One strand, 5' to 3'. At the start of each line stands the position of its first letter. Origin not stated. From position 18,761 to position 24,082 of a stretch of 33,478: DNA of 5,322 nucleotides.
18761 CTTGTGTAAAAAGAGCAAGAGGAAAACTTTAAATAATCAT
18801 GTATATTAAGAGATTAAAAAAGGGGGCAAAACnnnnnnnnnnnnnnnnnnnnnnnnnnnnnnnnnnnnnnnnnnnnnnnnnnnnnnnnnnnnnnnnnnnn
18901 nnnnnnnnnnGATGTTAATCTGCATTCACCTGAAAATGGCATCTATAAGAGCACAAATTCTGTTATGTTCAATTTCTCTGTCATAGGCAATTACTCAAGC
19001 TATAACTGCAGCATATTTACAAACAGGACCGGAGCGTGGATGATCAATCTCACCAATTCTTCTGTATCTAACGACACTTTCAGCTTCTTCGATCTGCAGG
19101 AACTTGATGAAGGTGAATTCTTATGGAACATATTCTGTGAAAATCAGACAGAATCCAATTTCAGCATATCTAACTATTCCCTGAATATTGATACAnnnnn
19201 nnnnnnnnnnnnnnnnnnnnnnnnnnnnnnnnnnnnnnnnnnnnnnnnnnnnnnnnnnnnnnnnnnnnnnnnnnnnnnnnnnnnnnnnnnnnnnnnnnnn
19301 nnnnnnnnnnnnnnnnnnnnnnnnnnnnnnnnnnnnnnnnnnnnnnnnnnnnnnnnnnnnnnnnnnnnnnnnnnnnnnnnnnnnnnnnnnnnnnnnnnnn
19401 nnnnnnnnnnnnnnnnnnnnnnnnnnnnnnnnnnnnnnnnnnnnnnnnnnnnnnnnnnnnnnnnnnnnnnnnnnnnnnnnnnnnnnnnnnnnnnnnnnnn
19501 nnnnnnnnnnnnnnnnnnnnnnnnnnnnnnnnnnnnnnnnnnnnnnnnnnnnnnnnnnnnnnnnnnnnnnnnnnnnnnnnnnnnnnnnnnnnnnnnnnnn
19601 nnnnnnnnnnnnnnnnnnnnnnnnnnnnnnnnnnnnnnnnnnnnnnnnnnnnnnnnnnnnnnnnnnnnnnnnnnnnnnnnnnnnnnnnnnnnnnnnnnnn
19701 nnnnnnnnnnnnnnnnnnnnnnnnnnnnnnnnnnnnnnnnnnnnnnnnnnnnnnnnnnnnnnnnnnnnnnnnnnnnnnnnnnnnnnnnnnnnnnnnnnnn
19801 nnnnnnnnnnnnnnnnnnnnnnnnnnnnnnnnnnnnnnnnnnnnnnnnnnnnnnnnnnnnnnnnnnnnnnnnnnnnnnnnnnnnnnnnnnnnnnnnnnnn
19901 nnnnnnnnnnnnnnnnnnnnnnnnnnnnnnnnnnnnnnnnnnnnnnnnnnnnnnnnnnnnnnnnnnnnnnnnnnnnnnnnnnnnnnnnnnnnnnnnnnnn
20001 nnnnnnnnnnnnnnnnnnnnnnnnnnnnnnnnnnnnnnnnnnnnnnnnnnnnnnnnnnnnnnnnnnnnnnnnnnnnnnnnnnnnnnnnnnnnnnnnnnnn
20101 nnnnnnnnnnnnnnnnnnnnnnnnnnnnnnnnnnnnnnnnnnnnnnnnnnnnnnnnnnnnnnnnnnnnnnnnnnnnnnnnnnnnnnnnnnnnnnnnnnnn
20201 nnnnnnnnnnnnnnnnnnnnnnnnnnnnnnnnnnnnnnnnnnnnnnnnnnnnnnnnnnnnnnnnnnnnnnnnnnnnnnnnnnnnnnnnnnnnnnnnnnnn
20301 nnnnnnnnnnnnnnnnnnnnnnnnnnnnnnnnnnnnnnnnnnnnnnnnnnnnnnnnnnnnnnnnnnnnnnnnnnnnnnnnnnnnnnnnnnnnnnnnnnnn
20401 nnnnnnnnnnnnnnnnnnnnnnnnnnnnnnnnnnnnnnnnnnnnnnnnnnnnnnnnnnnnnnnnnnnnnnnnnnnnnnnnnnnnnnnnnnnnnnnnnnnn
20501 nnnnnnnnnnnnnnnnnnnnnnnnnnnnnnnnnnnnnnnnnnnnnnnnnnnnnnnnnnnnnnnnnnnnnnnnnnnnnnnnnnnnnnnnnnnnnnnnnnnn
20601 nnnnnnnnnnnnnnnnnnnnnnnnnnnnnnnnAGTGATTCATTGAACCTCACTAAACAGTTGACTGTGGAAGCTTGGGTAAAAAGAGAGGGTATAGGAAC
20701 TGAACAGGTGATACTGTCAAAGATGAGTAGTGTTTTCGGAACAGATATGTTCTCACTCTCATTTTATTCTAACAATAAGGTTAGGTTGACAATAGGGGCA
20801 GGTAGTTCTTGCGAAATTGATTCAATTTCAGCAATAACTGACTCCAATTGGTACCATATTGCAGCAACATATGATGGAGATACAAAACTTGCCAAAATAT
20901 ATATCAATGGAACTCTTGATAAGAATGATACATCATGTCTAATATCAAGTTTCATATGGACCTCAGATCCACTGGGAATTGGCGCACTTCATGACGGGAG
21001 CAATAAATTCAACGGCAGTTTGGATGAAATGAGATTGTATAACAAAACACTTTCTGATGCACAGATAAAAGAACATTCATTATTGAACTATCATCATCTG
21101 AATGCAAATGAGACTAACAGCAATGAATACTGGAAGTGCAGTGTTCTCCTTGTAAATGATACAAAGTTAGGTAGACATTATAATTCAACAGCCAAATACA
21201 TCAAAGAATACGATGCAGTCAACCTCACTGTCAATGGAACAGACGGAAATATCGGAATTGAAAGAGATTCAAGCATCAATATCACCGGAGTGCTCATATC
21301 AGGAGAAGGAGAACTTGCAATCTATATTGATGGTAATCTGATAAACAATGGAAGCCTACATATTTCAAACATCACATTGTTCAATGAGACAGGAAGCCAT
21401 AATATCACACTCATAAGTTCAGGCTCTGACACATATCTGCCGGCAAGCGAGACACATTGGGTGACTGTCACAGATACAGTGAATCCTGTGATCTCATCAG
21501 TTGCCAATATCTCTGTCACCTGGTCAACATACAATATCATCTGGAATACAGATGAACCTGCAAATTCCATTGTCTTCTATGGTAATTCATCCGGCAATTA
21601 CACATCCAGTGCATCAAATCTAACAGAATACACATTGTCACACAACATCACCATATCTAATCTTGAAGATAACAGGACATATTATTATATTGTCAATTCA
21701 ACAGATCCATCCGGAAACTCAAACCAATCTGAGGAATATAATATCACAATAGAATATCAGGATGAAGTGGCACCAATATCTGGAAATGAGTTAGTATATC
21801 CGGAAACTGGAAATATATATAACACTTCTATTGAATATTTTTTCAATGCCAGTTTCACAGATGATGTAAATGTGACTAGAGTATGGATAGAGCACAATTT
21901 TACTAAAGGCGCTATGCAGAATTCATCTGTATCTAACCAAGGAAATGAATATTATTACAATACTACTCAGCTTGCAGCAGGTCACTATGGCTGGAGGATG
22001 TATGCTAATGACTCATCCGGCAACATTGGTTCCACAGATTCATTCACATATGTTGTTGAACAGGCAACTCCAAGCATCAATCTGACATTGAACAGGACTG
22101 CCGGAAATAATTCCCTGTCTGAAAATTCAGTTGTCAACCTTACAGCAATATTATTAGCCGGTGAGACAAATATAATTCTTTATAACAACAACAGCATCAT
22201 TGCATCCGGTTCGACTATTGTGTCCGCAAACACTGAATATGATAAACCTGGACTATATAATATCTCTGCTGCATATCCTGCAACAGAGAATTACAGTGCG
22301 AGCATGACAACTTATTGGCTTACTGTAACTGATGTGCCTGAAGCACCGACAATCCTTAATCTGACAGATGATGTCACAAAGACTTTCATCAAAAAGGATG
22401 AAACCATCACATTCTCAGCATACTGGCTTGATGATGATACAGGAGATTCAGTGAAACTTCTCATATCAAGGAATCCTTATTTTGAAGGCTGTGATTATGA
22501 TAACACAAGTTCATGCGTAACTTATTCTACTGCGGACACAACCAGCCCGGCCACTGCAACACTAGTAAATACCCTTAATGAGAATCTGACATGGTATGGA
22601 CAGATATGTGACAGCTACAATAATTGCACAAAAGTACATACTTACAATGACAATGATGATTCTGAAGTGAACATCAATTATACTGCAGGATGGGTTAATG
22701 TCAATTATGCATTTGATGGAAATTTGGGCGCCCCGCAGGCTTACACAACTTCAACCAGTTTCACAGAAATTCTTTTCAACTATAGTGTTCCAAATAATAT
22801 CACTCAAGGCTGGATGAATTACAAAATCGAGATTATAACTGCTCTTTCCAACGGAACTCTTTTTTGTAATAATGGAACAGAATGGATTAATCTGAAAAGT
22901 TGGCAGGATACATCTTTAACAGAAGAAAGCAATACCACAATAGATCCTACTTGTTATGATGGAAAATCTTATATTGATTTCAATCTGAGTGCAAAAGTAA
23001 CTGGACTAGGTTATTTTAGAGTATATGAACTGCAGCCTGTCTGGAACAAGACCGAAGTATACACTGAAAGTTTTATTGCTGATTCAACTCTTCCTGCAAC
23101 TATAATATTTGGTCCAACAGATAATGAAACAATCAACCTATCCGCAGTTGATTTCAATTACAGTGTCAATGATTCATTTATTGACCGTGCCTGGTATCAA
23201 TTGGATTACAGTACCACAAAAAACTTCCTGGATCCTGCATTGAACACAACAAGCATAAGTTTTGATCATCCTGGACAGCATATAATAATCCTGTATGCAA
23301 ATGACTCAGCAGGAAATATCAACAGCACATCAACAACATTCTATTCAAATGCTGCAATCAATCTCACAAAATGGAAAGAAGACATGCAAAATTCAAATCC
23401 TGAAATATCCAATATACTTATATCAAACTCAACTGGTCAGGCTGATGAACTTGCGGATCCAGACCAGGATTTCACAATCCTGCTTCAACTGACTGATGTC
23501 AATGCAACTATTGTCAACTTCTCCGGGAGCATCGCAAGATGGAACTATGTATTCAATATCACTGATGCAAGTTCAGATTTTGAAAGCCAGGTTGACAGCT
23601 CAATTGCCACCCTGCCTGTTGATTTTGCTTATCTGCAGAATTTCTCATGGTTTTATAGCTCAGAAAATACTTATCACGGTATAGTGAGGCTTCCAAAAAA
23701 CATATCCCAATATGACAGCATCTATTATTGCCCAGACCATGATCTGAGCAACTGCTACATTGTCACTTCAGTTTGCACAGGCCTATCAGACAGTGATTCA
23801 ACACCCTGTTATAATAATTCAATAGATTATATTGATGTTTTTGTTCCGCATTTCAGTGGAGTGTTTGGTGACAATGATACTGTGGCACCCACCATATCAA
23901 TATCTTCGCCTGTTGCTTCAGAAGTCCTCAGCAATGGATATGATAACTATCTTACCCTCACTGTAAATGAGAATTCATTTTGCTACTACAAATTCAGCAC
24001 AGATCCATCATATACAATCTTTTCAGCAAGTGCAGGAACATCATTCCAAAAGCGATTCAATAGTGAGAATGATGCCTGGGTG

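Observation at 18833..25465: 2210-aa sequon-saturated modular surface protein with LamG lectin-like and PGF-pre-PGF domains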

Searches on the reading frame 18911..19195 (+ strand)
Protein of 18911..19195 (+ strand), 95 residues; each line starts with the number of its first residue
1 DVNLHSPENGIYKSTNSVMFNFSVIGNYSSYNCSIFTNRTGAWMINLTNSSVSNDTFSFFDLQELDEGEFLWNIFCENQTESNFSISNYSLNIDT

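Call 22: search_protein_families(library=pfam, proteins=[window:18911-19195:+], max_evalue=10)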
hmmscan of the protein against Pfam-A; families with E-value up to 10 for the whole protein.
window:18911-19195:+ (95 aa): 0 families

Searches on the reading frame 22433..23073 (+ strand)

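Call 22: search_protein_families(library=pfam, proteins=[window:22433-23073:+], max_evalue=10)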
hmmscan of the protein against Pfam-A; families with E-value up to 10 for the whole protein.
window:22433-23073:+ (213 aa): 1 family
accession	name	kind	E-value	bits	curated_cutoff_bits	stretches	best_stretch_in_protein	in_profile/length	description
PF09014.16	Sushi_2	-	0.38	11.2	22.1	0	85-125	47-87/88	Beta-2-glycoprotein-1 fifth domain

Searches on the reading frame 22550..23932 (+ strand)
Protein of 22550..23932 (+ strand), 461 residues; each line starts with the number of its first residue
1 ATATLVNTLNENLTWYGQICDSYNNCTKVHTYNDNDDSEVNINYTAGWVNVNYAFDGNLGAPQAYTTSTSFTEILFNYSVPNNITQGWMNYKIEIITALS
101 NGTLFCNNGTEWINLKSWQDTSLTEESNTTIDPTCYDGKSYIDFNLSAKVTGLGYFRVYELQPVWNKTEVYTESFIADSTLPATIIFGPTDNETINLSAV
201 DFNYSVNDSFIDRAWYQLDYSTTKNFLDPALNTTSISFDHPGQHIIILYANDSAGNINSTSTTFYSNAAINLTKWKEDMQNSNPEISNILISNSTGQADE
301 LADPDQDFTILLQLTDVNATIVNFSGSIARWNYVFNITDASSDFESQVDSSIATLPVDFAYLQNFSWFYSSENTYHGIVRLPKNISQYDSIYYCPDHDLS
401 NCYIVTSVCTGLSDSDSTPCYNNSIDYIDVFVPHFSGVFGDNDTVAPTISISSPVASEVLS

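Call 54: predict_structure(alignment_id=A2)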
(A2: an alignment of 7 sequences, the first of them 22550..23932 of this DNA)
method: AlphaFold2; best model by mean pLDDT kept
length: 461 residues; sequences in the alignment: 7
mean_pLDDT: 49.5   pTM: 0.37
mean pLDDT of the five models: 49.5, 44.8, 44.4, 41.3, 38.7
residues with pLDDT >= 90: 0; 70-90: 56; 50-70: 147; < 50: 258
segments of 3 or more residues with pLDDT < 50: 1-100, 106-110, 119-200, 239-244, 326-336, 339-361, 370-374, 442-461
pLDDT, mean of each block of 10 residues (from residue 1): 36 40 39 39 35 37 31 34 34 42 51 53 37 37 37 41 35 43 44 37 57 66 71 58 54 56 53 66 69 77 64 65 49 43 41 33 52 55 60 64 76 63 72 59 39 34 40
secondary structure, 60 per line:
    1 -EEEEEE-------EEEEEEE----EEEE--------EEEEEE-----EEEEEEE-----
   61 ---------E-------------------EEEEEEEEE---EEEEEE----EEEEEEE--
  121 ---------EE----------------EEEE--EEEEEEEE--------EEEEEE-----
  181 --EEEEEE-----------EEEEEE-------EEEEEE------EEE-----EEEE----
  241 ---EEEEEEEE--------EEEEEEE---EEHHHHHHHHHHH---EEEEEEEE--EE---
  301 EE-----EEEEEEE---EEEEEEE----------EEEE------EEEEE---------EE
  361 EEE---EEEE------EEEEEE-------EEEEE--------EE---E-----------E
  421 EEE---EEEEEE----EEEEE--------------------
elements in order: E2-7 E15-21 E26-29 E38-43 E49-55 E90-98 E102-107 E112-118 E148-151 E154-161 E170-175 E183-188 E200-205 E213-218 E225-227 E233-236 E244-251 E260-266 H272-282 E286-293 E308-314 E318-324 E335-338 E345-349 E359-363 E367-370 E377-382 E390-394 E420-423 E427-432 E437-441

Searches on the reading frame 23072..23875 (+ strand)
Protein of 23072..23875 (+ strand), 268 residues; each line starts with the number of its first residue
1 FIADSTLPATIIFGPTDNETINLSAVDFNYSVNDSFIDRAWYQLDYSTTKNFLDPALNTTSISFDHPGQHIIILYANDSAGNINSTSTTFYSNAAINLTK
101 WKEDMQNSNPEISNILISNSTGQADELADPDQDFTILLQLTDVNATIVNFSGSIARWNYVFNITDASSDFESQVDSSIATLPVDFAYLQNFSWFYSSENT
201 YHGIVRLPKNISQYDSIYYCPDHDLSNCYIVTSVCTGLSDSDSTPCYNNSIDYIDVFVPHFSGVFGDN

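Call 22: search_protein_families(library=pfam, proteins=[window:23072-23875:+], max_evalue=10)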
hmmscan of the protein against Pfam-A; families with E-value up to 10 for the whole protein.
window:23072-23875:+ (268 aa): 1 family
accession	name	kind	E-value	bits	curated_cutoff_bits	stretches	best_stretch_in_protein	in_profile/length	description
PF13754.12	Big_3_4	-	0.045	14.1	27.3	1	59-93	25-59/106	Domain of unknown function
